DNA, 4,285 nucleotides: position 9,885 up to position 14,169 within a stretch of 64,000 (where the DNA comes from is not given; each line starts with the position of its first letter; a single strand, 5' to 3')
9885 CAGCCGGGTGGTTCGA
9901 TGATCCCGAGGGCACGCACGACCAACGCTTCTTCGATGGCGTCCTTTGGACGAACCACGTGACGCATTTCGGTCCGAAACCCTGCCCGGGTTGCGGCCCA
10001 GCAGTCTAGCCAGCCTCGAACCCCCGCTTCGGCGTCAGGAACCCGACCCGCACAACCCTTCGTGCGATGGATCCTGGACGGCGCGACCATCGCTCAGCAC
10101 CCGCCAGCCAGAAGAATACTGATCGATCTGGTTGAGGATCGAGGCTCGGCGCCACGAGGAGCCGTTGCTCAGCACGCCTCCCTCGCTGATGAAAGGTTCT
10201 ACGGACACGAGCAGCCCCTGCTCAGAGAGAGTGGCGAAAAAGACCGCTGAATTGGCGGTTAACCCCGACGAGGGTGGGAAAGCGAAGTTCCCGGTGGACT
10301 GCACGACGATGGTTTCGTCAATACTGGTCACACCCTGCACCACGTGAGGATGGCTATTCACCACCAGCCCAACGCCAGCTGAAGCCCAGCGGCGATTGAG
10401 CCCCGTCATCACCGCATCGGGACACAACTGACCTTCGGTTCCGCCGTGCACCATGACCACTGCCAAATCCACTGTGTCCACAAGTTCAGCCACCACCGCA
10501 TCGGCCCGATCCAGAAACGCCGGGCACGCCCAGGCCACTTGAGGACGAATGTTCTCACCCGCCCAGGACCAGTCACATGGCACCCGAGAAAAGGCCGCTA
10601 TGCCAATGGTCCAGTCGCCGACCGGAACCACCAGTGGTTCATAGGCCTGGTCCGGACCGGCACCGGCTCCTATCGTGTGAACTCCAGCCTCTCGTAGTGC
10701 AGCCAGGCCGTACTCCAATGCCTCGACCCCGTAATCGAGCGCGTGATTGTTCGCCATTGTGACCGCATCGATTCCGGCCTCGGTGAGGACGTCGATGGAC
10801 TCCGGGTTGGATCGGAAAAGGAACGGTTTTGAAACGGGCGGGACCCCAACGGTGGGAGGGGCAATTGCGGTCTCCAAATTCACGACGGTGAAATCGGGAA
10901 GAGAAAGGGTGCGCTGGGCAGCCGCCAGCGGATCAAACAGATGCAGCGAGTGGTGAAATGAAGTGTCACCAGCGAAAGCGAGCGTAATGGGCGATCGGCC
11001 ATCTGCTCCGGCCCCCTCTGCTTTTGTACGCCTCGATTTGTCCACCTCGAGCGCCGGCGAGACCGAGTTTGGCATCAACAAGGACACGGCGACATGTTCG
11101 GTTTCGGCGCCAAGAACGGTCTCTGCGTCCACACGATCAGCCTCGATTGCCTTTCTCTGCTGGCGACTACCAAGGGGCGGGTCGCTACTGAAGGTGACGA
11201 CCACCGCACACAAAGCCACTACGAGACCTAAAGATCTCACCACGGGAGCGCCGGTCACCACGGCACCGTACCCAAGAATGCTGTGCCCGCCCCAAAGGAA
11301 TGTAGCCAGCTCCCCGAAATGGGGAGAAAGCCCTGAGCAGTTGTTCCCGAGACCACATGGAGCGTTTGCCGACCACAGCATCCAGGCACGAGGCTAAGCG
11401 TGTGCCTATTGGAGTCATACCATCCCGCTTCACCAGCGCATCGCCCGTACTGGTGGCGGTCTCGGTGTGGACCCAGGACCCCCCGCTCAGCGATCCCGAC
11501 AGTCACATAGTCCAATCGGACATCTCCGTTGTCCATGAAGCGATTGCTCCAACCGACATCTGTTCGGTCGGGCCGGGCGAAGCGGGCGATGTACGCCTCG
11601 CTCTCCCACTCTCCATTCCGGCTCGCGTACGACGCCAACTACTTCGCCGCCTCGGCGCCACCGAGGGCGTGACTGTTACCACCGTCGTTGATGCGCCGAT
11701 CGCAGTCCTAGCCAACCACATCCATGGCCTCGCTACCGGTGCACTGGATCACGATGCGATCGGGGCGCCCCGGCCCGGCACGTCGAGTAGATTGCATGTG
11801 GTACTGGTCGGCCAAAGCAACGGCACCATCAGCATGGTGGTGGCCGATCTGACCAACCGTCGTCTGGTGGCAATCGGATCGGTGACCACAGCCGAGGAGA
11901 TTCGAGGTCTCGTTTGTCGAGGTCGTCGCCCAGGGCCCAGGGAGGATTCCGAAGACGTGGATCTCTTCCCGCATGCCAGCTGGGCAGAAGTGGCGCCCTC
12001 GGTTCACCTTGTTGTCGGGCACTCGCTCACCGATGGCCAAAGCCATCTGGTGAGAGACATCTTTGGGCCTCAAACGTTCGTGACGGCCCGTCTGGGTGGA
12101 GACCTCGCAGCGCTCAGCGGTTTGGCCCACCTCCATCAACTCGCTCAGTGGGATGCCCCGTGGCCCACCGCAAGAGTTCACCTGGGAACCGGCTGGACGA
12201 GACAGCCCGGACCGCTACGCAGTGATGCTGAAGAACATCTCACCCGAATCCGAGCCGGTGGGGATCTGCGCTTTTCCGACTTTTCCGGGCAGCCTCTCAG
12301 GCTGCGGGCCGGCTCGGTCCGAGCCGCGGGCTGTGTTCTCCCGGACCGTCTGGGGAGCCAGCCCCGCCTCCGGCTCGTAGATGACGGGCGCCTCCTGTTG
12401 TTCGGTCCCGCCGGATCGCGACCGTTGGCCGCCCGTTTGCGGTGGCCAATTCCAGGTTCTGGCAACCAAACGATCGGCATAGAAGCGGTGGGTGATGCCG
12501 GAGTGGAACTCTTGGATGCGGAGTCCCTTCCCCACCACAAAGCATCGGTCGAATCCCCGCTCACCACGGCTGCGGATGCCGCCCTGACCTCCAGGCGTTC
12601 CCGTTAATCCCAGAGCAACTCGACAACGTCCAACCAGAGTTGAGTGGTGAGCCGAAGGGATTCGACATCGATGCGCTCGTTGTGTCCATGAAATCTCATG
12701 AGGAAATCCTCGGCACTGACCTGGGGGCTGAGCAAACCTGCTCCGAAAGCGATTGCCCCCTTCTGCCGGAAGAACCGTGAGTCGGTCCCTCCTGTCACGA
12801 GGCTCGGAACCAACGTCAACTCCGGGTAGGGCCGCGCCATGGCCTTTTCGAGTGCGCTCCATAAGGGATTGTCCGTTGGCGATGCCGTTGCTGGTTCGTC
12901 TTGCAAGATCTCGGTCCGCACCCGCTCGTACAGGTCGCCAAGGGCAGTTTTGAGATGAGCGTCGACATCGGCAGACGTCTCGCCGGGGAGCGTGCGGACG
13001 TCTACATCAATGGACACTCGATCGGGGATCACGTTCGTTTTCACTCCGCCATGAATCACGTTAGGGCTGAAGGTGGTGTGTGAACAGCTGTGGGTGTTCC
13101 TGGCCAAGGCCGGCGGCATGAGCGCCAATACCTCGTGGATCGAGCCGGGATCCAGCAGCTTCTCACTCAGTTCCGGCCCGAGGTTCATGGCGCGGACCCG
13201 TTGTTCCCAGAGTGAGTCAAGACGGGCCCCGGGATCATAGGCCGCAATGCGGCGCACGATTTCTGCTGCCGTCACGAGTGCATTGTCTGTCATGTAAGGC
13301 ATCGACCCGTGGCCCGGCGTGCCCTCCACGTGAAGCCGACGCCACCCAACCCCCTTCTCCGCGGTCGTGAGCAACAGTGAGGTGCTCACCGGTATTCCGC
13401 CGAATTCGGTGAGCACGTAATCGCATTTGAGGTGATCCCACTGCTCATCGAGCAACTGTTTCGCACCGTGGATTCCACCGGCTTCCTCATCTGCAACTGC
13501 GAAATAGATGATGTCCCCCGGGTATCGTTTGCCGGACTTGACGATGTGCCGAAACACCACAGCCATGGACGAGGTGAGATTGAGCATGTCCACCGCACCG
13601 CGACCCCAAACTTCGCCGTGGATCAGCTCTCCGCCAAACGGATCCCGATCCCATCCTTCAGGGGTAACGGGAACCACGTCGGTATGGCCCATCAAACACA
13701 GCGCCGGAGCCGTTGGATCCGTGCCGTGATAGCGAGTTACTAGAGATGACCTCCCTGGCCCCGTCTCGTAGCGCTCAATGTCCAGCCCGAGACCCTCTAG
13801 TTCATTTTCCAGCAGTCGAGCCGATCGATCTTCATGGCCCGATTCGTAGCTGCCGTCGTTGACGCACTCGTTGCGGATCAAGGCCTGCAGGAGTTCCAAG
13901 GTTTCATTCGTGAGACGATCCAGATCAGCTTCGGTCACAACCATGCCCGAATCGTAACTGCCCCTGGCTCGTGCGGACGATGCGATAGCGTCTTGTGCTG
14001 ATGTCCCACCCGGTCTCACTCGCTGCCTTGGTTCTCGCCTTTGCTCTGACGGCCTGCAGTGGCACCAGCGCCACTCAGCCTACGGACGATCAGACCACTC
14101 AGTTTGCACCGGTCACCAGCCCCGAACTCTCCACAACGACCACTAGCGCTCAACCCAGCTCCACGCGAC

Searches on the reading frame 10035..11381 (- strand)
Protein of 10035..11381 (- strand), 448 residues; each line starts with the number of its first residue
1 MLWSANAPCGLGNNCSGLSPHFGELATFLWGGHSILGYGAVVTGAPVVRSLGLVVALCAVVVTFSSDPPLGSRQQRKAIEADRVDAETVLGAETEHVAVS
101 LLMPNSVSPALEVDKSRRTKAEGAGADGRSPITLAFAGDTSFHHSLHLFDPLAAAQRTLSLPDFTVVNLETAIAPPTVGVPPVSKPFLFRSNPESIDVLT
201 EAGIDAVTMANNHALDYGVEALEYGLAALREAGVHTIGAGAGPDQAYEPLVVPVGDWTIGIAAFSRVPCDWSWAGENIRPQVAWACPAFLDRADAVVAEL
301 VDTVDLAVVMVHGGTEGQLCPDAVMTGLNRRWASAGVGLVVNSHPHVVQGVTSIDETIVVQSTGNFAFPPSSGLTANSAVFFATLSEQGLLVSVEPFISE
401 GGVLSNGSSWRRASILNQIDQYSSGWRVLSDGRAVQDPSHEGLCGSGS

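Call 25: search_protein_families(library=pfam, proteins=[window:10035-11381:-], max_evalue=0.00001)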
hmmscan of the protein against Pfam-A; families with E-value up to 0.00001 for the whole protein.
window:10035-11381:- (448 aa): 1 family
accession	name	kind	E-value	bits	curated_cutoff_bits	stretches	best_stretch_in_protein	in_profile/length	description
PF09587.15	PGA_cap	-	2.7e-48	165.1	27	1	133-368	1-253/255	Bacterial capsule synthesis protein PGA_cap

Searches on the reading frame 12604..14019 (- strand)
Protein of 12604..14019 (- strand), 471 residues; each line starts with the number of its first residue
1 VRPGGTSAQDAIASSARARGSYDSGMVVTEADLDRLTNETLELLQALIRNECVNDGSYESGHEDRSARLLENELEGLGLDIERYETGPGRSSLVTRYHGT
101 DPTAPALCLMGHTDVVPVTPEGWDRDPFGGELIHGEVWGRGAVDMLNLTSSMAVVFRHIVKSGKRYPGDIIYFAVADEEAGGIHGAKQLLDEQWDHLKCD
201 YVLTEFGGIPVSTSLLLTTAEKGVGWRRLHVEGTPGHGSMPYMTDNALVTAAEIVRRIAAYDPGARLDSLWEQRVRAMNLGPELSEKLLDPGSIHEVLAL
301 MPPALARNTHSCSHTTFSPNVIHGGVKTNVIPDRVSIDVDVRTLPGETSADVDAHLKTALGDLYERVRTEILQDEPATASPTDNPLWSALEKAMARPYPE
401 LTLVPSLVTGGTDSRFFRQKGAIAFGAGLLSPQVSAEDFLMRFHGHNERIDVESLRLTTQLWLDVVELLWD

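Call 26: search_protein_families(library=pfam, proteins=[window:12604-14019:-], max_evalue=0.00001)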
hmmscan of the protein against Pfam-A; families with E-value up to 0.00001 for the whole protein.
window:12604-14019:- (471 aa): 2 families
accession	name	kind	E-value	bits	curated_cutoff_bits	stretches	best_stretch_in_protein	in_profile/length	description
PF01546.33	Peptidase_M20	-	7.2e-28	98.3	24.6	1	108-467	1-205/206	Peptidase family M20/M25/M40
PF07687.19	M20_dimer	-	1.1e-19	70.8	21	1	219-366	1-105/107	Peptidase dimerisation domain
